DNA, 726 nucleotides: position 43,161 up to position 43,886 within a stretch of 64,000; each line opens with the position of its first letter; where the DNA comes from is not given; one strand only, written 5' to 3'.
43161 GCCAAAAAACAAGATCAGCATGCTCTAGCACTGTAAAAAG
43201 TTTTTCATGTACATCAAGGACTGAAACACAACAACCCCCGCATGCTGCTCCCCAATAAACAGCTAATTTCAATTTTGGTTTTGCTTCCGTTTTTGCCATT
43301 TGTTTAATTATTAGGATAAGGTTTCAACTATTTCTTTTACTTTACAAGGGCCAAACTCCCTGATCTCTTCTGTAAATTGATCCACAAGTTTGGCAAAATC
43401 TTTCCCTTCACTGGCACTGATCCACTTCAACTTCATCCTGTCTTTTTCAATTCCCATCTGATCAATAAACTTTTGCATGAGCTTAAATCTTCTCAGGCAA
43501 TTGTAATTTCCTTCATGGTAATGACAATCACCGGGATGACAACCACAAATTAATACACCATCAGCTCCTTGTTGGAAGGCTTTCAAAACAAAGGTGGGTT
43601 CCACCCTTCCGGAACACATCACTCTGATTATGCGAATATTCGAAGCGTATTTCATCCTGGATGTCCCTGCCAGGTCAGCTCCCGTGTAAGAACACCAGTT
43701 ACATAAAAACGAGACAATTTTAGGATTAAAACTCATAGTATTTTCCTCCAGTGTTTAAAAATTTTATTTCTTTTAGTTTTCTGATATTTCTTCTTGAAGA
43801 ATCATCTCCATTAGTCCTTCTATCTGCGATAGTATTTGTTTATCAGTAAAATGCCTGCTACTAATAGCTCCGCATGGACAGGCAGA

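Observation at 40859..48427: Mvh-type [NiFe] hydrogenase operon with two complementary HdrA paralogs and a QmoC-like FeS/membrane subunit, but no HdrB/HdrC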

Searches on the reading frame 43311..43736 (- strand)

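Call 3: search_protein_families(library=pfam, proteins=[window:43311-43736:-], max_evalue=0.01)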
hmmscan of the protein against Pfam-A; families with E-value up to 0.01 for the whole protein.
window:43311-43736:- (141 aa): 1 family
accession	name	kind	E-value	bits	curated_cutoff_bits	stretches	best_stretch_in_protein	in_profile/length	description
PF02662.21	FlpD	-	2.2e-56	189.6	22.3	1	7-129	1-123/123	Methyl-viologen-reducing hydrogenase, delta subunit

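Call 4: search_protein_families(library=ncbifam, proteins=[window:43311-43736:-], max_evalue=0.01)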
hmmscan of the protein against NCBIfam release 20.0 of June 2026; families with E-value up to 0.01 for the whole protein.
window:43311-43736:- (141 aa): 5 families
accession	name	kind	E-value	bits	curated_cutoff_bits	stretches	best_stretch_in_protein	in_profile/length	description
NF040770.1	hetero_SS_HdrA2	exception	3.3e-57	194.2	1100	1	4-132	647-775/777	CoB-CoM heterodisulfide reductase HdrA2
NF045873.1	F420_non_VhuD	exception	2.9e-40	137.4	215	1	5-134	2-131/132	F420-non-reducing hydrogenase iron-sulfur subunit VhuD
NF041891.1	hdrA_Methbact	equivalog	6.9e-16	57.6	1300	1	6-127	645-760/762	ferredoxin:CoB-CoM heterodisulfide reductase subunit HdrA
NF041778.1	hetero_SS_HdrA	equivalog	3.6e-06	25.1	1400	1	7-79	656-727/771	ferredoxin:CoB-CoM heterodisulfide reductase subunit HdrA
NF049850.1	WBM0748_T4SS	equivalog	0.0023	17.9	150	1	58-137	37-114/144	WBM0748 family T4SS-associated protein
